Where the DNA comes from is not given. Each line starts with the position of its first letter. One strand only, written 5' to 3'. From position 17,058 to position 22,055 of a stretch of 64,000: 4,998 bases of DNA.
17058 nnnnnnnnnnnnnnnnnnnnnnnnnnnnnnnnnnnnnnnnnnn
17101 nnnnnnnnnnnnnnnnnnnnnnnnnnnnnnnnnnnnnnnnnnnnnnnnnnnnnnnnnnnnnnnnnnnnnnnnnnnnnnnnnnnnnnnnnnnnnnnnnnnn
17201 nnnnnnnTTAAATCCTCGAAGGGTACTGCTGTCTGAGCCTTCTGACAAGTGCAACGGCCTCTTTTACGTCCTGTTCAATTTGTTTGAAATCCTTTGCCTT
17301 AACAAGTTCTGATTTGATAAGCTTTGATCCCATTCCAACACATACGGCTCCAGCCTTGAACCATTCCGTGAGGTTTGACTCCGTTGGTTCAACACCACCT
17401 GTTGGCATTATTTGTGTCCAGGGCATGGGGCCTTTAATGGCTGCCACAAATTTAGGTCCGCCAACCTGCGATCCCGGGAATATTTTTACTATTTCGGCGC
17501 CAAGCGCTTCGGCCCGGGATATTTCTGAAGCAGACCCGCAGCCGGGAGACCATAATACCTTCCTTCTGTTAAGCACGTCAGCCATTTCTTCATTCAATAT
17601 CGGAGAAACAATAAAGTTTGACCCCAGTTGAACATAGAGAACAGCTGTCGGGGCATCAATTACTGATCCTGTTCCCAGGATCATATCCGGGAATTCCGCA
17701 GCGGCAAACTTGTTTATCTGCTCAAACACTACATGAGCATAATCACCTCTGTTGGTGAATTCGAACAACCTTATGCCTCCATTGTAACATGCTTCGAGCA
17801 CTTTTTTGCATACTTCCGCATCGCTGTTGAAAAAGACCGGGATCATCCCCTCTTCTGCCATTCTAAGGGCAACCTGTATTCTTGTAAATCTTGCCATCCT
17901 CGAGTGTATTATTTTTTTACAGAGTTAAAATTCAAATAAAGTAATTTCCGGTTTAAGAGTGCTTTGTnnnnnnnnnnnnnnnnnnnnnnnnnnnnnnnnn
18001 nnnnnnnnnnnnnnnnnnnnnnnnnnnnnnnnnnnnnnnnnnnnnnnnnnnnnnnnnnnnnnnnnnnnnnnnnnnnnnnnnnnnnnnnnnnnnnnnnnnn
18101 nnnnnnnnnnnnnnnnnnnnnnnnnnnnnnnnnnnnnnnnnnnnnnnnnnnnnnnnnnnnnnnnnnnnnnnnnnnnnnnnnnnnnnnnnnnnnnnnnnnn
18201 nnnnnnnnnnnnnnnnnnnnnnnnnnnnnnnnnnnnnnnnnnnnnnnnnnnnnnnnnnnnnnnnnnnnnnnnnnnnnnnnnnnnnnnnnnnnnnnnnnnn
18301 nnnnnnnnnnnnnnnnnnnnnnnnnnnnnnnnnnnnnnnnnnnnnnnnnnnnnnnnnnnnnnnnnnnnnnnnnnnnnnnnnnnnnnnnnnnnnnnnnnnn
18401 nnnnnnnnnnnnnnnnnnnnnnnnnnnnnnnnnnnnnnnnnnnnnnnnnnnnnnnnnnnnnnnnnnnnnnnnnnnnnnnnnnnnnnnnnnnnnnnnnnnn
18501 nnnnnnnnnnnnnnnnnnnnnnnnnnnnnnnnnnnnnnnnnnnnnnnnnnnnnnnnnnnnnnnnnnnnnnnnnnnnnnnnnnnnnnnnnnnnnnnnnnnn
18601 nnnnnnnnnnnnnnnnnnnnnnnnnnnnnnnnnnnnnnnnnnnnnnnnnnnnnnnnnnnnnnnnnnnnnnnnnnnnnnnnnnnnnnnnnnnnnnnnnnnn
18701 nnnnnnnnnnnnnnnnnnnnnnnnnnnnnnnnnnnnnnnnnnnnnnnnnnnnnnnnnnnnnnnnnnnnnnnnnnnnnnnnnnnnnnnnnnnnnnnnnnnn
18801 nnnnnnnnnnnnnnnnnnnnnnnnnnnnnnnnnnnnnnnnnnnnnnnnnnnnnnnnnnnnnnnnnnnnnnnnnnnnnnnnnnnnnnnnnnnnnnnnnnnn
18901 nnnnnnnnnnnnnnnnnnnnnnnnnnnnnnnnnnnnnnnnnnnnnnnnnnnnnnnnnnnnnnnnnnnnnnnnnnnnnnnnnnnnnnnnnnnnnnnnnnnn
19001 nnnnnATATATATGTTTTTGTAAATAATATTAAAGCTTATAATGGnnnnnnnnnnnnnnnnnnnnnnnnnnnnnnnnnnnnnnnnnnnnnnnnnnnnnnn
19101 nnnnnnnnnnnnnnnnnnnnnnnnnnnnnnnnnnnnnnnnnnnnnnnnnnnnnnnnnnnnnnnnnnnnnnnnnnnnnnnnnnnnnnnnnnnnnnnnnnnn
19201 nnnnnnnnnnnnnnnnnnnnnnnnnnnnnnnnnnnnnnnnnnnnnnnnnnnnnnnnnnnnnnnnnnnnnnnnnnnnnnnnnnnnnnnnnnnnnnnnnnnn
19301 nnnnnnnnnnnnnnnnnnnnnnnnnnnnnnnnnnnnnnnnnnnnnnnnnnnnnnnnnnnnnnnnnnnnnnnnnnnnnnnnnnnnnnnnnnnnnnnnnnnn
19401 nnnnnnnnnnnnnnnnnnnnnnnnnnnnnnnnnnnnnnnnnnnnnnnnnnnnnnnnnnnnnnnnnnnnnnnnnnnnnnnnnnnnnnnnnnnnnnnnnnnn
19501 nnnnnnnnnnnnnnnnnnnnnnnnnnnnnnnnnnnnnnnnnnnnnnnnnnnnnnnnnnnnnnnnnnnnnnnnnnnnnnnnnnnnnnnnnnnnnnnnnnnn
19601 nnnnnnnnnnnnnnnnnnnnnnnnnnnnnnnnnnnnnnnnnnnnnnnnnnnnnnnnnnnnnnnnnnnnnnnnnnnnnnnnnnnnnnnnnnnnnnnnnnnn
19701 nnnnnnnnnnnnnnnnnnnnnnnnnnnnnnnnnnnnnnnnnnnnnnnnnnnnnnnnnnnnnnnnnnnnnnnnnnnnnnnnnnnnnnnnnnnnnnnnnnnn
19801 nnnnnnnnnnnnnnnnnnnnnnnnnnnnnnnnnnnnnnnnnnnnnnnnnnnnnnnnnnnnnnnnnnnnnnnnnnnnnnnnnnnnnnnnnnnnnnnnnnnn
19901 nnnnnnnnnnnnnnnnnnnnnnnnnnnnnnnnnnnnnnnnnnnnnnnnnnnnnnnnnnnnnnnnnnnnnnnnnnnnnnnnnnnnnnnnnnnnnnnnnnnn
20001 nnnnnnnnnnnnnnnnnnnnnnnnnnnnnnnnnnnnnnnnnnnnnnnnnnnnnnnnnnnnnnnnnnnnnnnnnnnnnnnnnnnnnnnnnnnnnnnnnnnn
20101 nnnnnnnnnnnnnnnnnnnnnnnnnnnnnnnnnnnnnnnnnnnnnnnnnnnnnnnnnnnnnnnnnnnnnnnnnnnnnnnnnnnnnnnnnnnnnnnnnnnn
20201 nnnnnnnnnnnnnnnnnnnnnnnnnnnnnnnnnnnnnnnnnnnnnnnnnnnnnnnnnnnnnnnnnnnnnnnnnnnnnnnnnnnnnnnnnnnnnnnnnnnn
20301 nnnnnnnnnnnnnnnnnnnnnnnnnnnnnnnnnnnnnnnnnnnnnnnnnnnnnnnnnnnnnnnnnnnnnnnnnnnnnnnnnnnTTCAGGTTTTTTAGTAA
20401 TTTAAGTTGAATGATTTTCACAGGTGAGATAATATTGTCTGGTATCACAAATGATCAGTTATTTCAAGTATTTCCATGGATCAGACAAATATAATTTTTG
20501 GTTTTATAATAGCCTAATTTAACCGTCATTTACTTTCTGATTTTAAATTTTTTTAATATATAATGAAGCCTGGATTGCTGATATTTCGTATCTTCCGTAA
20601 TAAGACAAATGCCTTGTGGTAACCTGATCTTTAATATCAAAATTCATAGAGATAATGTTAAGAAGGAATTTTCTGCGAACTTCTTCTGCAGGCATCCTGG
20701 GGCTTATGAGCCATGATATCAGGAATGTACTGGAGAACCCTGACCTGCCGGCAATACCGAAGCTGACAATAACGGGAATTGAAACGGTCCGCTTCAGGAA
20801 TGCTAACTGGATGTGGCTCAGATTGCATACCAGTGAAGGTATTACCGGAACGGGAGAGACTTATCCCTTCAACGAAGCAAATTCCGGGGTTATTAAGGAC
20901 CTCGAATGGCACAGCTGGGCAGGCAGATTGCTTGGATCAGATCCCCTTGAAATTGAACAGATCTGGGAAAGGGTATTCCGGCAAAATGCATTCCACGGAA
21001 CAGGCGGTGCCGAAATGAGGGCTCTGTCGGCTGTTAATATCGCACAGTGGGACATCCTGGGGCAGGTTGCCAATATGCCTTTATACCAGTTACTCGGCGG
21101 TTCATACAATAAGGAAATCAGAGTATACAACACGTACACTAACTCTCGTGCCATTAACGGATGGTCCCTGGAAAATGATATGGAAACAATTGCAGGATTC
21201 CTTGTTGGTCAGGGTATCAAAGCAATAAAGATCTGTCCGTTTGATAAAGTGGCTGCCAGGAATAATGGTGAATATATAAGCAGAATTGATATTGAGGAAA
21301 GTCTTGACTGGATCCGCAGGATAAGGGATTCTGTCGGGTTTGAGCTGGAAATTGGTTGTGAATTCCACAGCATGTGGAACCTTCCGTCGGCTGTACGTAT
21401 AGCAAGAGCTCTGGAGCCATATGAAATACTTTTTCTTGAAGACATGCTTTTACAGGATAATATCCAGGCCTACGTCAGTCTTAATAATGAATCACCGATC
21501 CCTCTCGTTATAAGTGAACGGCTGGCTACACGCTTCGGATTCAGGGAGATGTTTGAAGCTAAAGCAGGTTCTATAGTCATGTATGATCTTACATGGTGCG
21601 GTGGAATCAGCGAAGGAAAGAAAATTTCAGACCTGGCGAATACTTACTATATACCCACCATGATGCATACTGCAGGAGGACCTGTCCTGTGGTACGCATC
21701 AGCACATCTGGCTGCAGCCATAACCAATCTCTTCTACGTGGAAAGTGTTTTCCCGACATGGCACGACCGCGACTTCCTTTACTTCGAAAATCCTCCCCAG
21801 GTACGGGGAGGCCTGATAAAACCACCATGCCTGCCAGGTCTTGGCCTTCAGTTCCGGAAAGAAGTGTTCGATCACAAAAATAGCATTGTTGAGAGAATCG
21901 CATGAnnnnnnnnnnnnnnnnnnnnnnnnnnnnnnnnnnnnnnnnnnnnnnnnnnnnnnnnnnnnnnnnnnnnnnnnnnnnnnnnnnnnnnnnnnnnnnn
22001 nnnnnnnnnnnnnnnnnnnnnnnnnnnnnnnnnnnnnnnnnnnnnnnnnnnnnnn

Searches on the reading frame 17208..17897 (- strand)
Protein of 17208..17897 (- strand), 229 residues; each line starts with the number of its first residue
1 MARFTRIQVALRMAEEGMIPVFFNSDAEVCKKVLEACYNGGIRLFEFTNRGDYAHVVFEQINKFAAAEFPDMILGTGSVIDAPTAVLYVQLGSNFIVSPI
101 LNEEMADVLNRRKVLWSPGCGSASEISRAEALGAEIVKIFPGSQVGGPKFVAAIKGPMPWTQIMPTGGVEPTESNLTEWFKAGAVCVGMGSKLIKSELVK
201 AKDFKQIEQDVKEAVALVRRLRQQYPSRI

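Call 17: search_protein_families(library=pfam, proteins=[window:17208-17897:-], max_evalue=0.001)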
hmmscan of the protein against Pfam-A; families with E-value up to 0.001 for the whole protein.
window:17208-17897:- (229 aa): 1 family
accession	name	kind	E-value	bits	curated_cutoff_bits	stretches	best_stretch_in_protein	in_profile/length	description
PF01081.25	Aldolase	-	4.6e-35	121.3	27.8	1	12-209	4-195/196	KDPG and KHG aldolase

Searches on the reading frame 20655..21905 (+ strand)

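Call 4: search_protein_families(library=pfam, proteins=[window:20655-21905:+], max_evalue=0.01)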
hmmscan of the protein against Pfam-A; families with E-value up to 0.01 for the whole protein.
window:20655-21905:+ (416 aa): 2 families
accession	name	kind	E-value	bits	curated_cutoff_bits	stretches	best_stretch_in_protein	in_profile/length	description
PF13378.12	MR_MLE_C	-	5.4e-49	167.3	29.4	1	183-403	10-218/219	Enolase C-terminal domain-like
PF02746.21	MR_MLE_N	-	5e-14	52.9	22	1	48-148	24-117/117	Mandelate racemase / muconate lactonizing enzyme, N-terminal domain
